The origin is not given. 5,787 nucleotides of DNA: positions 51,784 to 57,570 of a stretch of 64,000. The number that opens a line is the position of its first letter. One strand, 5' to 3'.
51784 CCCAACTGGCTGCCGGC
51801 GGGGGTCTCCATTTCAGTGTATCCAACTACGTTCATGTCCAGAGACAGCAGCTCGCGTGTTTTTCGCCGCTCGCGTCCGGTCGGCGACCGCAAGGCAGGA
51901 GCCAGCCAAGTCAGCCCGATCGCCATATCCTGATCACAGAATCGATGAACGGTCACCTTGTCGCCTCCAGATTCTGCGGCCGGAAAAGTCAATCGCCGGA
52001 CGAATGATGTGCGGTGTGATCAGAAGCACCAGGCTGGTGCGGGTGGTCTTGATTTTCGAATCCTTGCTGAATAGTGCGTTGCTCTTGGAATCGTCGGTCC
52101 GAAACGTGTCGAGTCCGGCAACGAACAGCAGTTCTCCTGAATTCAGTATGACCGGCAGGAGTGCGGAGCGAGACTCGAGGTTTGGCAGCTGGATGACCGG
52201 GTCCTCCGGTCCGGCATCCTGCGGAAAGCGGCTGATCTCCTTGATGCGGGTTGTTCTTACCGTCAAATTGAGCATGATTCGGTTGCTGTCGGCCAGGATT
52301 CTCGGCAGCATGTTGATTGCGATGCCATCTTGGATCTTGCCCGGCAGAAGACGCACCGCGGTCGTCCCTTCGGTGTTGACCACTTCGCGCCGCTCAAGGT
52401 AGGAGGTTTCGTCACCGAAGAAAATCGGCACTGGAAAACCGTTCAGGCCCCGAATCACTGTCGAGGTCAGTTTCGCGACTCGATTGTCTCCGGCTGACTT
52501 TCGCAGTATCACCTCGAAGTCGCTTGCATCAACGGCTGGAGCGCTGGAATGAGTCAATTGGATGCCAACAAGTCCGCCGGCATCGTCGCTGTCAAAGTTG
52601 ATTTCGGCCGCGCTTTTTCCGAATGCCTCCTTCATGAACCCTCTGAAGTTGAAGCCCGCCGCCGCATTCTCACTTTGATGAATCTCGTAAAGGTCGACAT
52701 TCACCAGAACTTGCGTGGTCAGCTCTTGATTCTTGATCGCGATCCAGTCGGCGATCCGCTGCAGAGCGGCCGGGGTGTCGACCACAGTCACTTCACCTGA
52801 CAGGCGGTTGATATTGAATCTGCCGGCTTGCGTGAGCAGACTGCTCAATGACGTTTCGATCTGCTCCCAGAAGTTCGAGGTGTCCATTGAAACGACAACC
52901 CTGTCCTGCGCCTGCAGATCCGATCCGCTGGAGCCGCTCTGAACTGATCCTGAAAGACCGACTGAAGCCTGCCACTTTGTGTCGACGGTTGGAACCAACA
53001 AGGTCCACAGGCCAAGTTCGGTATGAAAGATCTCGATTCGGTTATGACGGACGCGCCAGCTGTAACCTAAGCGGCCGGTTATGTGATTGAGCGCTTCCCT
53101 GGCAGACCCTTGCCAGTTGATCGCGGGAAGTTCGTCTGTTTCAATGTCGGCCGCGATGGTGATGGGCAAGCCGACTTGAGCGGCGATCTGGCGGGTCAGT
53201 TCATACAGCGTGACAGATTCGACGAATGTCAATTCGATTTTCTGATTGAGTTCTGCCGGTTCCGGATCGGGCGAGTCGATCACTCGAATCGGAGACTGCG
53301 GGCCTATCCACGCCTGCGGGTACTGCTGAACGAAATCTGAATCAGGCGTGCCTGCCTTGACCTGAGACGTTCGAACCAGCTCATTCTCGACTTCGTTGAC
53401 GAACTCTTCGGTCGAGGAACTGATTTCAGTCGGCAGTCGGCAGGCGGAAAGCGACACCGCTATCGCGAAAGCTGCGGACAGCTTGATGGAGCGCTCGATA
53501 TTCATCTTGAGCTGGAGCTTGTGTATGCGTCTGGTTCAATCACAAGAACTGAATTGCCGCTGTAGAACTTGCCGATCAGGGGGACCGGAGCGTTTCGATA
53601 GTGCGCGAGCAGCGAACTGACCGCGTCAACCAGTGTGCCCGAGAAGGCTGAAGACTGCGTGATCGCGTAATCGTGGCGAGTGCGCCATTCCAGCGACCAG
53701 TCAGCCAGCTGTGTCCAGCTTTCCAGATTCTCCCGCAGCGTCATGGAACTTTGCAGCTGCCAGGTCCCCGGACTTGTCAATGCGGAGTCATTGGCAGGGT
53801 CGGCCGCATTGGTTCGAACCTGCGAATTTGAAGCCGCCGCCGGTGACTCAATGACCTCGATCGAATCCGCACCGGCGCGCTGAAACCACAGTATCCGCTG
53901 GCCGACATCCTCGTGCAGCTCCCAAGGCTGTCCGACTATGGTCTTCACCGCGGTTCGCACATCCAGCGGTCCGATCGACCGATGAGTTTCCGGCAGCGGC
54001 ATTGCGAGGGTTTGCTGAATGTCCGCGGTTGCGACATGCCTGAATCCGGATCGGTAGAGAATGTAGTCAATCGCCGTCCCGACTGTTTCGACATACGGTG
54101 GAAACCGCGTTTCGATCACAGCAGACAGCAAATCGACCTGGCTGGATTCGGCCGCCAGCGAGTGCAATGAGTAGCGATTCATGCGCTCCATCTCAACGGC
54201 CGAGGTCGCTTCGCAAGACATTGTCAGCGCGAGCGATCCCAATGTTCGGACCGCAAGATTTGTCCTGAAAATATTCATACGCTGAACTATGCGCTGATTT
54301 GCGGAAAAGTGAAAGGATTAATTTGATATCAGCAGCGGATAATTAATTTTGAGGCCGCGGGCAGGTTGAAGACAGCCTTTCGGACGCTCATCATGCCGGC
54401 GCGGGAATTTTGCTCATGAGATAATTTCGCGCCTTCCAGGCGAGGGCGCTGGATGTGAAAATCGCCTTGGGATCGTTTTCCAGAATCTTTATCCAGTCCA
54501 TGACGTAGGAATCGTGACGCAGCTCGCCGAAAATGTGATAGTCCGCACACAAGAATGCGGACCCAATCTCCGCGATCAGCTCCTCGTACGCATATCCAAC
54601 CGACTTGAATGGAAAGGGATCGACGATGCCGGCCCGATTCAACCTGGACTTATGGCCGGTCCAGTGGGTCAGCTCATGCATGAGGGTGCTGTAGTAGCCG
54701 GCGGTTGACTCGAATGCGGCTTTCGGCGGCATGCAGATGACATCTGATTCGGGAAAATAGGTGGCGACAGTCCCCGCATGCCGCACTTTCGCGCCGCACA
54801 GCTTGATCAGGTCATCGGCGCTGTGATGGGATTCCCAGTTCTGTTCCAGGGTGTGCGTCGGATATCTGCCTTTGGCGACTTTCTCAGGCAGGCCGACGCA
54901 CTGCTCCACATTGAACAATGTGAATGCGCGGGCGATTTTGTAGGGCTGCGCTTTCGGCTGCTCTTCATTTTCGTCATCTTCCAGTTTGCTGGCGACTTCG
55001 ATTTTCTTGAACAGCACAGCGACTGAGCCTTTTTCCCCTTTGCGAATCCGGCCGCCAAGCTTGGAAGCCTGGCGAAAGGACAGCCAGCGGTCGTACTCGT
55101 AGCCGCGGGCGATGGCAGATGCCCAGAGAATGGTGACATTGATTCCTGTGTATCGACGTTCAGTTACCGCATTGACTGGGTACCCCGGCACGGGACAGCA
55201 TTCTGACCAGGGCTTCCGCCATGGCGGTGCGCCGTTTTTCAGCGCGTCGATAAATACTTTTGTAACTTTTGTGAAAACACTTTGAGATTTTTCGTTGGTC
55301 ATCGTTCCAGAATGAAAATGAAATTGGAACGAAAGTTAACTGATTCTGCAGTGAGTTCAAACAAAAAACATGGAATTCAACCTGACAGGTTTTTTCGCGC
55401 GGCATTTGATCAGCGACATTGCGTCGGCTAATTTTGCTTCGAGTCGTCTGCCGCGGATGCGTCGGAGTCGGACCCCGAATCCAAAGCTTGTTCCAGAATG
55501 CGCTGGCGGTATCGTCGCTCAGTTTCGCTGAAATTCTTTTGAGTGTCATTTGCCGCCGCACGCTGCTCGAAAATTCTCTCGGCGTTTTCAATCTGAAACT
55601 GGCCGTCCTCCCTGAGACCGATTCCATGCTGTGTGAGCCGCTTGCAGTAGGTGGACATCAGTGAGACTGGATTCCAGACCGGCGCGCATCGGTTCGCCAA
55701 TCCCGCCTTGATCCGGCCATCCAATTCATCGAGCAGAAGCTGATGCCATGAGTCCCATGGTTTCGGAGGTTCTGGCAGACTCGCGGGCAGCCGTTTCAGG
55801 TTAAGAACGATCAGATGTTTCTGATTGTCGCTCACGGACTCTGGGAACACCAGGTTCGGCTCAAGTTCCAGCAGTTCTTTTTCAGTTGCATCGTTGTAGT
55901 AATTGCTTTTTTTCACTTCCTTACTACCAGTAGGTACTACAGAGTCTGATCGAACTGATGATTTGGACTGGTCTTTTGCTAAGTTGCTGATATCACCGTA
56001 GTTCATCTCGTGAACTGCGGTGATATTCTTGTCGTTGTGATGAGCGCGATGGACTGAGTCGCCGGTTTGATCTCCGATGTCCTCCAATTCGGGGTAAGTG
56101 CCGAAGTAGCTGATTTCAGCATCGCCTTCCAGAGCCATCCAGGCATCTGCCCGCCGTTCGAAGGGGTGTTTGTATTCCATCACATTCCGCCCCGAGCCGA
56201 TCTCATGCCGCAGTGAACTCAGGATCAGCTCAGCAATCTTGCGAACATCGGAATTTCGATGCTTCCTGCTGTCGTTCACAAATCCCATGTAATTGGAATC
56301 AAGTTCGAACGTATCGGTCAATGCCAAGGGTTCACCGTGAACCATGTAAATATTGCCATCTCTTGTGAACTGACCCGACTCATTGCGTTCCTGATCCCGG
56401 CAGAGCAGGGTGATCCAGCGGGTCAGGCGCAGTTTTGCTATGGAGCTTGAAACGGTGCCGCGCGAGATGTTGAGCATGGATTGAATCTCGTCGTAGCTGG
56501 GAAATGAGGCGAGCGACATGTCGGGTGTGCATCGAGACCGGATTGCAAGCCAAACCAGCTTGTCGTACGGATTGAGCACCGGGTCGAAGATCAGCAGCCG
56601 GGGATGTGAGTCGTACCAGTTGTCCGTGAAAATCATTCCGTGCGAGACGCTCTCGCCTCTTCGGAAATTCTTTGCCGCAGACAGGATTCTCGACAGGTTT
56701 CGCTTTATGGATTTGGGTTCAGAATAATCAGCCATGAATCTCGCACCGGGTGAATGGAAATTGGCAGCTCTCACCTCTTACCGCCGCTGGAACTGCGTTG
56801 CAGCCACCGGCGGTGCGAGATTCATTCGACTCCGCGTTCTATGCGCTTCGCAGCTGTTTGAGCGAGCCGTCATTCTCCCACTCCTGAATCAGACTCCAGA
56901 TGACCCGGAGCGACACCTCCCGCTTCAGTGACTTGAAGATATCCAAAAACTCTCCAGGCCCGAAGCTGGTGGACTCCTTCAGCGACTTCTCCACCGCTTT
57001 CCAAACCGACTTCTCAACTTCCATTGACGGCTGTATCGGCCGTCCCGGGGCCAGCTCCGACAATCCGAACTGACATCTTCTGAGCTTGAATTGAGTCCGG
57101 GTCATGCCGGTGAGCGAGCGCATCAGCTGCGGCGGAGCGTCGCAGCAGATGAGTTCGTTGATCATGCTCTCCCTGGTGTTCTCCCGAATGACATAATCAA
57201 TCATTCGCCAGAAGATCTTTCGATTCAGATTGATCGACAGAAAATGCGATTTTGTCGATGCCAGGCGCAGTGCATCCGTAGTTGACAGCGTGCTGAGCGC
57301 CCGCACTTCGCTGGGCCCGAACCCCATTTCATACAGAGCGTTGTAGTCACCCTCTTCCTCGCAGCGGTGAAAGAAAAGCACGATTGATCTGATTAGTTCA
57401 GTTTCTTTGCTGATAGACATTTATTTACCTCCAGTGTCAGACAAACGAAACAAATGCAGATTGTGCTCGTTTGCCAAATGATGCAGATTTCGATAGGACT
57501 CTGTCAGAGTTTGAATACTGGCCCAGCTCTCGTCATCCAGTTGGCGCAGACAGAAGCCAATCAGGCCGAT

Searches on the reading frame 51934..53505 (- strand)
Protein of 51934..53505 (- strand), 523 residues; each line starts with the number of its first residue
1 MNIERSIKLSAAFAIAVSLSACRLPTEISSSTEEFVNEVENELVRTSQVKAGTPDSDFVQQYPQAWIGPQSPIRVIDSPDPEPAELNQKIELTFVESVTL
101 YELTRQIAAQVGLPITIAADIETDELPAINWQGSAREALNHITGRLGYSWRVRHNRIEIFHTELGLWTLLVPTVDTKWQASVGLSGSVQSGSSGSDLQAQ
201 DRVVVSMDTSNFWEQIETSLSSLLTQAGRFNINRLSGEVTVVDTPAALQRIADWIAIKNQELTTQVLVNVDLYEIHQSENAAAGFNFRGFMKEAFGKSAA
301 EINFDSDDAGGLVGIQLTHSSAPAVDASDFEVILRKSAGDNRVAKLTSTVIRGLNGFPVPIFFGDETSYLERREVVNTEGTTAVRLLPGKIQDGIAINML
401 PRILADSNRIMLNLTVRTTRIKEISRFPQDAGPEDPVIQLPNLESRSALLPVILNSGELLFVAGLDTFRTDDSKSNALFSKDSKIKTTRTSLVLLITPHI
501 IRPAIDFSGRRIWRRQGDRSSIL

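Call 19: search_protein_families(library=ncbifam, proteins=[window:51934-53505:-], max_evalue=0.00001)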
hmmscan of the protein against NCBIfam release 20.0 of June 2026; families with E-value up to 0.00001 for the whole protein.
window:51934-53505:- (523 aa): 2 families
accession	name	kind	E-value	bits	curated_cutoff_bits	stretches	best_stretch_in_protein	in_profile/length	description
TIGR02520.1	pilus_B_mal_scr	equivalog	8.1e-46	156.6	287.65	1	128-498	123-511/513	PilN family type IVB pilus formation outer membrane protein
TIGR02519.1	pilus_MshL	equivalog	3.9e-19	68.7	250.2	1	232-501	3-290/290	pilus (MSHA type) biogenesis protein MshL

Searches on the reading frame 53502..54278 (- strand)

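Call 20: search_protein_families(library=ncbifam, proteins=[window:53502-54278:-], max_evalue=0.00001)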
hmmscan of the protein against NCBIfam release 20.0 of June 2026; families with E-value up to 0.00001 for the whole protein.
window:53502-54278:- (258 aa): 1 family
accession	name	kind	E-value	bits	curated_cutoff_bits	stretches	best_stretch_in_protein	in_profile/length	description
TIGR03748.1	conj_PilL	equivalog_domain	6.2e-20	71.3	64.15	1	32-132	2-105/105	PFGI-1 class ICE element type IV pilus protein PilL2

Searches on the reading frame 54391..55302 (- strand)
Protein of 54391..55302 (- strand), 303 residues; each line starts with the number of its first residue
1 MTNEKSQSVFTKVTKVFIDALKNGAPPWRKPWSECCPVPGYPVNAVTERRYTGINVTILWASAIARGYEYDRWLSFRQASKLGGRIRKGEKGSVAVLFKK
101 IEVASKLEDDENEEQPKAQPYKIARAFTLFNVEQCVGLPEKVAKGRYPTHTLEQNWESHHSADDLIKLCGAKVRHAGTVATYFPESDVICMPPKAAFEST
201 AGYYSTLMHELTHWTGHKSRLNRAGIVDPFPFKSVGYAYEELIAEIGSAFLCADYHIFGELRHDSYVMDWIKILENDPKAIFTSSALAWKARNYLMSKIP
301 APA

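Call 20: search_protein_families(library=ncbifam, proteins=[window:54391-55302:-], max_evalue=0.00001)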
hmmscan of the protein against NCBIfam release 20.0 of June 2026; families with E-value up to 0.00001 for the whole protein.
window:54391-55302:- (303 aa): 0 families

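Call 29: search_protein_families(library=pfam, proteins=[window:54391-55302:-], max_evalue=0.01)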
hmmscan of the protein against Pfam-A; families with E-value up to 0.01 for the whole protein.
window:54391-55302:- (303 aa): 3 families
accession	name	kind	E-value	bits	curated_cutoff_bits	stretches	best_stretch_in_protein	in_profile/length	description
PF18818.7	MPTase-PolyVal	-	6.2e-40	136.6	27.5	1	161-285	2-124/126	Zincin-like metallopeptidase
PF08401.16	ArdcN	-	8.5e-30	103.9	22.6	1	10-130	4-123/123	N-terminal domain of anti-restriction factor ArdC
PF20054.4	Tc-38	-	0.0045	17.1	23.2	1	56-135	11-66/70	Trypanosoma Tc-38 (p38) protein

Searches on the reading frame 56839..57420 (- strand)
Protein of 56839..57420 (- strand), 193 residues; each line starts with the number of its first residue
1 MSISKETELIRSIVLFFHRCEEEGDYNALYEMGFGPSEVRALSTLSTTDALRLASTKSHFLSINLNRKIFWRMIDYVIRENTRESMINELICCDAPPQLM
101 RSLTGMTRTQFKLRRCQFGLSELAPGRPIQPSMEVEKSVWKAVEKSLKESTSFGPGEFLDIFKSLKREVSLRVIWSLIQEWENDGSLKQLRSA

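Call 20: search_protein_families(library=ncbifam, proteins=[window:56839-57420:-], max_evalue=0.00001)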
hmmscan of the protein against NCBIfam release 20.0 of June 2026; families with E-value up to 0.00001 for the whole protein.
window:56839-57420:- (193 aa): 0 families

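Call 29: search_protein_families(library=pfam, proteins=[window:56839-57420:-], max_evalue=0.01)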
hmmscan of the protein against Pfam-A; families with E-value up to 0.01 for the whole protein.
window:56839-57420:- (193 aa): 1 family
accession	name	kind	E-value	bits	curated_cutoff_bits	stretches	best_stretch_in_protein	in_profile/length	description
PF11198.13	DUF2857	-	5.2e-31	108.1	36.8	1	17-183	8-173/174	Protein of unknown function (DUF2857)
